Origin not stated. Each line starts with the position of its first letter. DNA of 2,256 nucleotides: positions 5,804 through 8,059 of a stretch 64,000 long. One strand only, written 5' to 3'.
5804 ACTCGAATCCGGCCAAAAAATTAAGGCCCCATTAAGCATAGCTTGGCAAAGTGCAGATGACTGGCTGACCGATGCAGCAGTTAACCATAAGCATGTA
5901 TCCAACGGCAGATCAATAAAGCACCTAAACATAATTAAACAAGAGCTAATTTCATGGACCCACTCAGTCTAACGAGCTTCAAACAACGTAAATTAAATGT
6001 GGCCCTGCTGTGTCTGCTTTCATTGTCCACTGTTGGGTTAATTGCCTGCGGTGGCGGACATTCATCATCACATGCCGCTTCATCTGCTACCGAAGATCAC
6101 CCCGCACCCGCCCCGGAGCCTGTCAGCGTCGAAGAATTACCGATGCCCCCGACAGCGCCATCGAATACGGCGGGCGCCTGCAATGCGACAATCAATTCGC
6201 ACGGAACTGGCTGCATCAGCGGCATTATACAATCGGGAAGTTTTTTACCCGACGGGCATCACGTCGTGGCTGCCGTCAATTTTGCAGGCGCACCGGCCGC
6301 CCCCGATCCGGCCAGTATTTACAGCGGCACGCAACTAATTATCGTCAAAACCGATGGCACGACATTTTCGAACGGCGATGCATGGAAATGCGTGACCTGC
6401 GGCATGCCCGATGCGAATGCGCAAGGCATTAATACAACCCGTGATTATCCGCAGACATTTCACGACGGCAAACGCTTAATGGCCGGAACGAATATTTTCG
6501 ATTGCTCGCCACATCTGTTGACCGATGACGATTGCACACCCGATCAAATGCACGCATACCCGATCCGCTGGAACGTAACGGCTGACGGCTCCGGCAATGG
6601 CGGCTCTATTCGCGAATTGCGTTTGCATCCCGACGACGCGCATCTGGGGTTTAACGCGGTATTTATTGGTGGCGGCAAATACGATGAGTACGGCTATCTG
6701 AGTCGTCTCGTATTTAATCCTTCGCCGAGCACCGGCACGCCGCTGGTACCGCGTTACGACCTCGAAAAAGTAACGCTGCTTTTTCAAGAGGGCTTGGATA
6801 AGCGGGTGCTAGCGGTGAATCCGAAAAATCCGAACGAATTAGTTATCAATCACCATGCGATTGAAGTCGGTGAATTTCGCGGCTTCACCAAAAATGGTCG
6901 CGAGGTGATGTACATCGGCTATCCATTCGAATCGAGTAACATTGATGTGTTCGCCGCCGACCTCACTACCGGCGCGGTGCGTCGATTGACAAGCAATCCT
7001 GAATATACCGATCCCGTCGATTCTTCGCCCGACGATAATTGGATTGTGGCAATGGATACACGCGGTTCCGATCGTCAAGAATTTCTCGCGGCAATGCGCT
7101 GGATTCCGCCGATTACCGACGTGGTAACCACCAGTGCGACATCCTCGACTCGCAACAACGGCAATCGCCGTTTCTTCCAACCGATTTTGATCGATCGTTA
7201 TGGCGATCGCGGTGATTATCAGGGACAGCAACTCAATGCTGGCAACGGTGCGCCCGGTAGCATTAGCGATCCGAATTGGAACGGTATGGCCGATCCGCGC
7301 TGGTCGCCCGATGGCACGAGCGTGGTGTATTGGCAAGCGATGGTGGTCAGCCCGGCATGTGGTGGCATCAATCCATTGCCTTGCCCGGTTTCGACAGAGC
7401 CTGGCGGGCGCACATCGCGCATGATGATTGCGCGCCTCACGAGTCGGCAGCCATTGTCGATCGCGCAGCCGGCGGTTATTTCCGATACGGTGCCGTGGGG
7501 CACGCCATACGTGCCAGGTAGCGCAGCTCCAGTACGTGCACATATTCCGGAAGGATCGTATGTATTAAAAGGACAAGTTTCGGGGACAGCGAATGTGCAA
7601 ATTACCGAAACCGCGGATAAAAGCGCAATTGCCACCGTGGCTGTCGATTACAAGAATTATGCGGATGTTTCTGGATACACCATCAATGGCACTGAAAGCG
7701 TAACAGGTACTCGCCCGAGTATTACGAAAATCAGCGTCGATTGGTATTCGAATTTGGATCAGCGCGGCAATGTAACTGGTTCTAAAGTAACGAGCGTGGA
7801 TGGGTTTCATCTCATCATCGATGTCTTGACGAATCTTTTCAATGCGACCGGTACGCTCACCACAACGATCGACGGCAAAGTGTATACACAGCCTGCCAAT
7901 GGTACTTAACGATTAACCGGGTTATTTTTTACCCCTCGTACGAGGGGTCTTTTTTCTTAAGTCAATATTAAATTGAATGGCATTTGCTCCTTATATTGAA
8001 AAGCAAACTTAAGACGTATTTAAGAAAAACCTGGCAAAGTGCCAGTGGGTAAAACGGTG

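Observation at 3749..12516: Uncharacterised envelope module: two-component system, tandem duplicated Cys-rich beta-propeller exoproteins and a TonB-dependent receptor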

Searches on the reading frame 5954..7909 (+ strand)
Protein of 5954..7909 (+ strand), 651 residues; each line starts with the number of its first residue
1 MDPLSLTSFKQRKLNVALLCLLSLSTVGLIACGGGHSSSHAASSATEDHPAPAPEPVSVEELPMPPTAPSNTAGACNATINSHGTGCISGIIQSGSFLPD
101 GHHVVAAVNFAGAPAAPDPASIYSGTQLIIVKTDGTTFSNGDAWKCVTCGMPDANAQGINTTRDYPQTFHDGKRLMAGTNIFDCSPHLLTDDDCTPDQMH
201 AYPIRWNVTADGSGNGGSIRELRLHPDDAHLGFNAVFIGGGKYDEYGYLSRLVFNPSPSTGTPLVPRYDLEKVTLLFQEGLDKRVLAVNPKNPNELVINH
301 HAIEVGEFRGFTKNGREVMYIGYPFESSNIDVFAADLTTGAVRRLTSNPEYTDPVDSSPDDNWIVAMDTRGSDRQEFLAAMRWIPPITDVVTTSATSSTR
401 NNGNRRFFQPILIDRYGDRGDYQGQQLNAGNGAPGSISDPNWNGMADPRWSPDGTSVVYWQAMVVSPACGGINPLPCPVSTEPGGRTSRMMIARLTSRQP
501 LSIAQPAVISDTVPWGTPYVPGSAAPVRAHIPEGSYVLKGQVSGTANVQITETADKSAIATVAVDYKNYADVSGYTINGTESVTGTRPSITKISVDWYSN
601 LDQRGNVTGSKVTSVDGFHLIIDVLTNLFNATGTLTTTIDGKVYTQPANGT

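Call 6: search_protein_families(library=pfam, proteins=[window:5954-7909:+], max_evalue=0.01)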
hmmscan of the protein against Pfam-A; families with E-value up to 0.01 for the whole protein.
window:5954-7909:+ (651 aa): 0 families

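Call 8: search_protein_families(library=ncbifam, proteins=[window:5954-7909:+], max_evalue=1)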
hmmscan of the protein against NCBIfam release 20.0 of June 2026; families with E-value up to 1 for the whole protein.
window:5954-7909:+ (651 aa): 2 families
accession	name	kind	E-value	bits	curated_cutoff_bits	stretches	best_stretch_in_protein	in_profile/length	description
TIGR02800.1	propeller_TolB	equivalog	0.009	15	343.15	0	312-368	199-254/418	Tol-Pal system beta propeller repeat protein TolB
NF058595.1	invert_tail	domain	0.012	16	37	1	10-46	50-86/113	lipo-invert putative C-terminal anchoring domain-containing protein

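Call 9: search_solved_structures(query=window:5954-7909:+, max_evalue=10, show_alignments=2)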
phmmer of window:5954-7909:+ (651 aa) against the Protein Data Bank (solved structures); distinct sequences matched with E-value up to 10: 2.
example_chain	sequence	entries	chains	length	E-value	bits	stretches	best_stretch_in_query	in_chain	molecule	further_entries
2ojh_A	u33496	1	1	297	0.031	15.9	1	308-461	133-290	Uncharacterized protein Atu1656/AGR_C_3050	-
3u0h_A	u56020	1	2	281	1.6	10.3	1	159-186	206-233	Xylose isomerase domain protein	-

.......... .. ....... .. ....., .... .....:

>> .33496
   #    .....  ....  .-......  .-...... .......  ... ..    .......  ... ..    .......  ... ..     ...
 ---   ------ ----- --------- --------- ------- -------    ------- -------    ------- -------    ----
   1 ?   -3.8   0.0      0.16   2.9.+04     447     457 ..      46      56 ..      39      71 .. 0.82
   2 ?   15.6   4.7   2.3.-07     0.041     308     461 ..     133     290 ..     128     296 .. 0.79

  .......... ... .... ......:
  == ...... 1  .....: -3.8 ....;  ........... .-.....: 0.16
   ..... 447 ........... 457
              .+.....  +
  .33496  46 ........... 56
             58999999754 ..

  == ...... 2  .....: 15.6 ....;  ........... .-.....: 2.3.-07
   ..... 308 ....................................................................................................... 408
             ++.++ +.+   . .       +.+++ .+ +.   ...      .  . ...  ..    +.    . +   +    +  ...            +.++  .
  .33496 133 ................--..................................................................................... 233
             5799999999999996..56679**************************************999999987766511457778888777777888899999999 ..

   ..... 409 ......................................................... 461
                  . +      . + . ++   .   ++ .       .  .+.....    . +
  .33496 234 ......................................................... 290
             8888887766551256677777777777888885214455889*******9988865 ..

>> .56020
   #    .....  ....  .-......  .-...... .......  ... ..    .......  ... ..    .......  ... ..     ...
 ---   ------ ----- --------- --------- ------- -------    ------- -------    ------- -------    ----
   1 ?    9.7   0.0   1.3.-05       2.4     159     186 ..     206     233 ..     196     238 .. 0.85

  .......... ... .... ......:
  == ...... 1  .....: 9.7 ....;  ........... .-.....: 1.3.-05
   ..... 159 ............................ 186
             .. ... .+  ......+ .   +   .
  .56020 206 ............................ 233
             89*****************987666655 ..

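Call 10: find_homologous_proteins(query=window:5954-7909:+, max_evalue=0.001)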
Query window:5954-7909:+ (651 aa): 1155 proteins with E <= 0.001 among 8000 candidates; the best 120 are listed.
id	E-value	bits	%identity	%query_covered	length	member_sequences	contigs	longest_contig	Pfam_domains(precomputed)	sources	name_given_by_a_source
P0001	0.0e+0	1509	100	100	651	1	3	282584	-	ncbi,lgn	-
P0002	0.0e+0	1221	83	96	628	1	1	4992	-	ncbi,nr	ncbi:MAG TPA: hypothetical protein VFM32_00810 [Spongiibacteraceae bacterium]|nr:hypothetical protei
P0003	0.0e+0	1067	70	99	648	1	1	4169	-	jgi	jgi:hypothetical protein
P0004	2.4e-298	1009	67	100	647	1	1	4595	-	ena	-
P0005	5.6e-289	978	69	92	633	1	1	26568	-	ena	-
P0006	2.6e-288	976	69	91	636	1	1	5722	-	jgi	jgi:hypothetical protein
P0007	2.7e-288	976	66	97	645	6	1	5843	PF26549.1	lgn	-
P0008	4.0e-287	972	67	97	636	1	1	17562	-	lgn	-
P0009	4.1e-285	966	68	94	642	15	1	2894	-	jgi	jgi:WD40-like Beta Propeller Repeat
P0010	2.9e-284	963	68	91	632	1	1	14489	-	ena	-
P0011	9.9e-282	954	67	92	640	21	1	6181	-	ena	-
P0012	2.0e-279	947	65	100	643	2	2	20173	-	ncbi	-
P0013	6.5e-279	945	64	98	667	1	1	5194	PF26549.1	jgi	jgi:hypothetical protein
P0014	3.9e-278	943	66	92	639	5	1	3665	-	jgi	jgi:hypothetical protein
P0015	7.2e-277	938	69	92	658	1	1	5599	-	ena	-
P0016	1.5e-276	937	66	92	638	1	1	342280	PF07676.19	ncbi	-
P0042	9.0e-266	902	66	92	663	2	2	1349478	-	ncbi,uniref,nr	ncbi:hypothetical protein [Actinomadura fibrosa]|uniref:Saponin hydrolase n=1 Tax=Actinomadura fibro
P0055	1.3e-261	888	65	92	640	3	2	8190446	PF26549.1,PF07676.19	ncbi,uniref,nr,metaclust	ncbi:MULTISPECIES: TolB family protein [Pseudofrankia]|uniref:TolB family protein n=1 Tax=Pseudofran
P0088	3.9e-251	853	62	91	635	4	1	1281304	PF26549.1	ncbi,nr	ncbi:Six-bladed beta-propeller TolB-like protein [Neofusicoccum parvum]|nr:Six-bladed beta-propeller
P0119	1.0e-242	825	61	91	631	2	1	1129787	-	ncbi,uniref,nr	ncbi:hypothetical protein B0J12DRAFT_84738 [Macrophomina phaseolina]|uniref:Saponin hydrolase n=1 Ta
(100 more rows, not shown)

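Call 12: search_protein_families(library=pfam, proteins=[P0055, P0088, P0042, P0016, P0007], max_evalue=1)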
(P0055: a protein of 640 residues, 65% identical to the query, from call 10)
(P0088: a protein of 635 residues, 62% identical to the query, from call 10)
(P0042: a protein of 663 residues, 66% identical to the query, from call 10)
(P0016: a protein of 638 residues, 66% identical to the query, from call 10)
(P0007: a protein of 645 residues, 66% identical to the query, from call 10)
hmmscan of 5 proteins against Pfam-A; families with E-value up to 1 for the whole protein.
P0055 (640 aa): 2 families
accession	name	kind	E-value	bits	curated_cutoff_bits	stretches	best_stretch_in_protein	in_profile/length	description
PF07676.18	PD40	-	2.2e-05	24.7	20.9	1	429-447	6-25/38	WD40-like Beta Propeller Repeat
PF00930.27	DPPIV_N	-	0.28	10.3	22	0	294-337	284-328/354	Dipeptidyl peptidase IV (DPP IV) N-terminal region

P0088 (635 aa): 2 families
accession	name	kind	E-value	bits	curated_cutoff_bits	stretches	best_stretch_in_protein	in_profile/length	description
PF00930.27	DPPIV_N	-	0.25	10.4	22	0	431-444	47-118/354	Dipeptidyl peptidase IV (DPP IV) N-terminal region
PF07676.18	PD40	-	0.81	10.2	20.9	0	425-443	6-25/38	WD40-like Beta Propeller Repeat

P0042 (663 aa): 2 families
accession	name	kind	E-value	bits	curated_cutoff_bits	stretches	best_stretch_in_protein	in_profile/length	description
PF07676.18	PD40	-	0.087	13.3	20.9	1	453-471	6-25/38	WD40-like Beta Propeller Repeat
PF00930.27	DPPIV_N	-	0.16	11.1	22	0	314-361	280-328/354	Dipeptidyl peptidase IV (DPP IV) N-terminal region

P0016 (638 aa): 1 family
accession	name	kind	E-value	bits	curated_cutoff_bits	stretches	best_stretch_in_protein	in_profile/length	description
PF07676.18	PD40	-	2e-05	24.9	20.9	1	432-446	11-25/38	WD40-like Beta Propeller Repeat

P0007 (645 aa): 2 families
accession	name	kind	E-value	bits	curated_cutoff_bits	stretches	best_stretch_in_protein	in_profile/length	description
PF07676.18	PD40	-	0.027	14.9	20.9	0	435-452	6-24/38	WD40-like Beta Propeller Repeat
PF00930.27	DPPIV_N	-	0.24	10.5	22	0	297-344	280-328/354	Dipeptidyl peptidase IV (DPP IV) N-terminal region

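Call 19: list_cluster_members(proteins=[P0119, P0042, P0088, P0001])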
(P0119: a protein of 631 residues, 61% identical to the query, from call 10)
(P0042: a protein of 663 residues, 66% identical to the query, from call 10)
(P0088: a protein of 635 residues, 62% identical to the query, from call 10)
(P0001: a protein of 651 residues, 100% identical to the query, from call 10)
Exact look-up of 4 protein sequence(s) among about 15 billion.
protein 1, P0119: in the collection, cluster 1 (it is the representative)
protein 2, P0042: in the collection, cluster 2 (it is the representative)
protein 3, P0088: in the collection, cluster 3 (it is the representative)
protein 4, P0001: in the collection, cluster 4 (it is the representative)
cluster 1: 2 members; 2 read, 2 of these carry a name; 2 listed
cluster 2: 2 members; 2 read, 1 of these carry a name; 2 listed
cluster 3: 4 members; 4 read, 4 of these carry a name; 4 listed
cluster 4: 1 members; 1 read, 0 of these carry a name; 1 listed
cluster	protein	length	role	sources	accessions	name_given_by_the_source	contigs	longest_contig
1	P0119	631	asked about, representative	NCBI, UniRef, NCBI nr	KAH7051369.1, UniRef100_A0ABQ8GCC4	hypothetical protein B0J12DRAFT_84738 [Macrophomina phaseolina] | Saponin hydrolase n=1 Tax=Macrophomina phaseolina TaxID=35725 RepID=A0ABQ8GCC4_9PEZI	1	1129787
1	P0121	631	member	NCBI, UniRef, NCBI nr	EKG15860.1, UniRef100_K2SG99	Six-bladed beta-propeller TolB-like protein [Macrophomina phaseolina MS6] | Six-bladed beta-propeller TolB-like protein n=1 Tax=Macrophomina phaseolina (strain MS6) ...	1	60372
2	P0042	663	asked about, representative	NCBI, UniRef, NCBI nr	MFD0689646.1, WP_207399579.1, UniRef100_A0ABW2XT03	hypothetical protein [Actinomadura fibrosa] | Saponin hydrolase n=1 Tax=Actinomadura fibrosa TaxID=111802 RepID=A0ABW2XT03_9ACTN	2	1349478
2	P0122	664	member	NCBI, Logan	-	-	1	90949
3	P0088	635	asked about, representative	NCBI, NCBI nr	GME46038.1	Six-bladed beta-propeller TolB-like protein [Neofusicoccum parvum]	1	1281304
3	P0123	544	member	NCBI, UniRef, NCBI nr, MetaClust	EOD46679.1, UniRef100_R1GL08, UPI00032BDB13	putative saponin hydrolase precursor protein [Neofusicoccum parvum UCRNP2] | Putative saponin hydrolase protein n=1 Tax=Botryosphaeria parva (strain UCR-NP2) ... | status=active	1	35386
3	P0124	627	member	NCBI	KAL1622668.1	hypothetical protein SLS56_008650, partial [Neofusicoccum ribis]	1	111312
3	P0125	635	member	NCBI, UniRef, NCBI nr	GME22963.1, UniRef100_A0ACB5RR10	Six-bladed beta-propeller TolB-like protein [Neofusicoccum parvum] | Six-bladed beta-propeller TolB-like protein n=1 Tax=Neofusicoccum parvum TaxID=310453 ...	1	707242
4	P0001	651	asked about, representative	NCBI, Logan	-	-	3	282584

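Call 21: find_encoding_contigs(protein=P0001, flank=10000, max_places=4)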
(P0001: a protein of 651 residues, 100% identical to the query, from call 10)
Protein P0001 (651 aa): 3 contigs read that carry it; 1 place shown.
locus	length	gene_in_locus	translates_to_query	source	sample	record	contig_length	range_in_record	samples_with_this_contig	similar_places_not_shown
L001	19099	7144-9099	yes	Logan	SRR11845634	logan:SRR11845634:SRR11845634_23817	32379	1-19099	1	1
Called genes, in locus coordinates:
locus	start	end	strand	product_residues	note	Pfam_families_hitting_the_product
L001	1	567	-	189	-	?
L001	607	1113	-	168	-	-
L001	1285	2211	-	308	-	PF00126:HTH_1, PF03466:LysR_substrate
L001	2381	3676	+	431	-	PF00355:Rieske, PF00848:Ring_hydroxyl_A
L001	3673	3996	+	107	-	-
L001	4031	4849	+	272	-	PF02668:TauD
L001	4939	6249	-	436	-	PF26769:HAMP_PhoQ (weak), PF00512:HisKA, PF02518:HATPase_c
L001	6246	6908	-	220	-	PF00072:Response_reg, PF00486:Trans_reg_C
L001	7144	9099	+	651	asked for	-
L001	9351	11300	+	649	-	-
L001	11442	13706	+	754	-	PF07715:Plug, PF00593:TonB_dep_Rec_b-barrel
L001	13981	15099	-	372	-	PF01757:Acyl_transf_3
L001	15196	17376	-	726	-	PF00593:TonB_dep_Rec_b-barrel, PF25183:OMP_b-brl_4 (weak)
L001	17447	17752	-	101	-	-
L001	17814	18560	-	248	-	PF01259:SAICAR_synt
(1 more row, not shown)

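Call 22: find_related_loci(query=A1, collection=genome_contigs, flank=10000)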
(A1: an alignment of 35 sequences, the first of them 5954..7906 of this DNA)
Query A1 (651 aa) in genome_contigs; peptide patterns used: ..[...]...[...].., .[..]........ (x = any residue, [..] = any of these).
99 stretches matched a pattern; 82 encode a relative of the query (tblastn E <= 1e-3); the best 80 are kept; 78 distinct loci.
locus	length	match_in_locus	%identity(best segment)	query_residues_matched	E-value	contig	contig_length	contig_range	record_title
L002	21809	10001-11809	66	52-651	0e+0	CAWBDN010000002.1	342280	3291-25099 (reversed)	MAG: uncultured Acidobacteriaceae bacterium isolate MFD09603.bin.1.369 genome assembly, contig: contig_12913, whole geno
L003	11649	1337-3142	67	52-650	0e+0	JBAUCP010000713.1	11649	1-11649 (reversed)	MAG: Terracidiphilus sp. isolate MFD10812_ilm_asm_bin52 k127_100285, whole genome shotgun sequence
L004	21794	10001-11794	65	52-650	0e+0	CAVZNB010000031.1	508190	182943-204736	MAG: uncultured Acidobacteriaceae bacterium isolate MFD01828.bin.2.44 genome assembly, contig: contig_60143, whole genom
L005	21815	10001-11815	68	50-651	0e+0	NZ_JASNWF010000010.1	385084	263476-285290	Actinomadura sp. OS1-43 contig10, whole genome shotgun sequence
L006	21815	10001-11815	68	50-651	0e+0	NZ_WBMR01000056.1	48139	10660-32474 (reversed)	Actinomadura montaniterrae strain CYP1-1B Scaffold56, whole genome shotgun sequence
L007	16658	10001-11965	64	5-651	0e+0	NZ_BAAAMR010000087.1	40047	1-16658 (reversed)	Actinomadura napierensis strain JCM 13850 sequence087, whole genome shotgun sequence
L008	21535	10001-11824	64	42-650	0e+0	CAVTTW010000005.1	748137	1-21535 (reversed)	MAG: uncultured Acidobacteriaceae bacterium isolate MFD09671.bin.2.136 genome assembly, contig: contig_25959, whole geno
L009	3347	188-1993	69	52-651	0e+0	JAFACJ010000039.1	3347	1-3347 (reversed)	MAG: Actinomycetes bacterium isolate OH_SBB_40 k127_701660, whole genome shotgun sequence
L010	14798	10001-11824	63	42-650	0e+0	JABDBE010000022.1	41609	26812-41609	MAG: Acidobacteria bacterium isolate BWMinControl_Nextera68_MAG1 3300020743.a:Ga0207044_1022, whole genome shotgun seque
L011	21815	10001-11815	66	50-651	0e+0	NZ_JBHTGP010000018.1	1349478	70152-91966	Actinomadura fibrosa strain JCM 9371 platanus_K_17_124_18, whole genome shotgun sequence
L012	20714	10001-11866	64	31-649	0e+0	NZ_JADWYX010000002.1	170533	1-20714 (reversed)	Frankia sp. AgB1.9 NODE_2_length_170533_cov_37.212465, whole genome shotgun sequence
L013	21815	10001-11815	67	50-651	0e+0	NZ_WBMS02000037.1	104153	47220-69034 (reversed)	Actinomadura physcomitrii strain LD22 Scaffold37, whole genome shotgun sequence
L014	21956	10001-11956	63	7-651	0e+0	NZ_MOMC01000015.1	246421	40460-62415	Pseudofrankia asymbiotica strain NRRL B-16386 contig_15, whole genome shotgun sequence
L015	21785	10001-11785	64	57-651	0e+0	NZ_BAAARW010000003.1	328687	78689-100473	Actinomadura vinacea strain JCM 3325 sequence03, whole genome shotgun sequence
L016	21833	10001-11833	63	47-651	0e+0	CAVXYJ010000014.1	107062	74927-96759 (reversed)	MAG: uncultured Actinomycetota bacterium isolate MFD02923.bin.2.83 genome assembly, contig: contig_27423, whole genome s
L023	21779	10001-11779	63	62-650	0e+0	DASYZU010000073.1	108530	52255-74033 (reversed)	MAG TPA_asm: Terracidiphilus sp. isolate SMAG_U6370 k141_191285, whole genome shotgun sequence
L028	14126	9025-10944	56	10-651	0e+0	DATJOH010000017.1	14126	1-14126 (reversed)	MAG TPA_asm: Acetobacteraceae bacterium isolate SMAG_U14882 k141_2411617, whole genome shotgun sequence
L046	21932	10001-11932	46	16-646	0e+0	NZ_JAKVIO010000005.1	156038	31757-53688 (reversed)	Sphingomonas sp. LaA6.9 NODE_5_length_156038_cov_437.007508, whole genome shotgun sequence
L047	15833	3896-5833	47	24-651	0e+0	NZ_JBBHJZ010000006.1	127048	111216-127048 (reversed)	Novosphingobium anseongense strain PS1R-30 6, whole genome shotgun sequence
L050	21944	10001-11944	48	27-651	0e+0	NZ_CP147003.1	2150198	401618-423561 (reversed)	Novosphingobium sp. BL-8H chromosome 2, complete sequence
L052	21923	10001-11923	47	30-651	3e-179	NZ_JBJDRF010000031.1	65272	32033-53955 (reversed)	Novosphingobium sp. ZW T3_23 ZW_T3_23_contig_031, whole genome shotgun sequence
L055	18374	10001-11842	47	55-650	2e-173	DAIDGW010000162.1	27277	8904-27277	MAG TPA_asm: Acidobacteriaceae bacterium isolate clean331 k141_236048, whole genome shotgun sequence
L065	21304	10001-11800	45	59-651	2e-159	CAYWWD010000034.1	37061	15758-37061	MAG TPA_asm: uncultured Halioglobus sp. isolate SRP173033_co1_30 genome assembly, contig: NODE_1551_length_37061_cov_11.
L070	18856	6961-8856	59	14-650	0e+0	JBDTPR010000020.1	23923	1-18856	MAG: Candidatus Solibacter sp. isolate cluster3_bin.202 NODE_6916_length_23923_cov_6.591084, whole genome shotgun sequen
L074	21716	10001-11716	41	57-651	9e-126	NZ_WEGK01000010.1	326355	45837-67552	Nocardia macrotermitis strain RB20 NRB20_10, whole genome shotgun sequence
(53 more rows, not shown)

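Call 28: predict_structure(alignment_id=A1)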
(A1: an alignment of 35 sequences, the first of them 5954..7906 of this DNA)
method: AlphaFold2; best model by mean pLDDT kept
length: 651 residues; sequences in the alignment: 35
mean_pLDDT: 86.6   pTM: 0.85
mean pLDDT of the five models: 86.6, 85.3, 84.7, 83.3, 82.1
residues with pLDDT >= 90: 410; 70-90: 173; 50-70: 22; < 50: 46
segments of 3 or more residues with pLDDT < 50: 1-46
pLDDT, mean of each block of 10 residues (from residue 1): 34 40 40 32 49 91 94 94 92 92 96 94 95 96 96 94 91 97 98 96 96 93 96 85 86 98 96 92 92 95 86 94 78 91 82 87 88 83 91 78 67 79 87 89 87 96 80 76 87 96 93 94 87 97 98 91 98 95 92 93 96 95 76 94 86 61
secondary structure, 60 per line:
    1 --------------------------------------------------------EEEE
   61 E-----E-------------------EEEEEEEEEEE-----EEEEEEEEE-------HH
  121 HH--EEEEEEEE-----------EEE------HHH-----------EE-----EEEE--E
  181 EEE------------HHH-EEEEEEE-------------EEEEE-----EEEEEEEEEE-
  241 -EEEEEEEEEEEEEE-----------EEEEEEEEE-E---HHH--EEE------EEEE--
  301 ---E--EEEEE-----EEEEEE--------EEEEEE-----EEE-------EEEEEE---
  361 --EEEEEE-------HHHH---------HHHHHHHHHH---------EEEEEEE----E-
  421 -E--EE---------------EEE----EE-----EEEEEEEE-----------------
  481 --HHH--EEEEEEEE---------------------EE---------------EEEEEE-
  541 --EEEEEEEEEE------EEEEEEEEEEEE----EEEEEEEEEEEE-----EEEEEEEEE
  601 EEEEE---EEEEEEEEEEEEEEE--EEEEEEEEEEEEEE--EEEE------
elements in order: E57-61 E87-97 E103-111 H119-122 E125-132 E144-146 E174-177 E180-183 E200-206 E220-224 E230-239 E242-255 E267-275 E286-288 E295-298 E307-311 E317-322 E331-336 E342-344 E352-357 E363-368 H376-379 H389-398 E408-414 E442-444 E456-463 E488-495 E534-539 E543-552 E559-570 E575-586 E592-605 E609-623 E626-639 E642-645
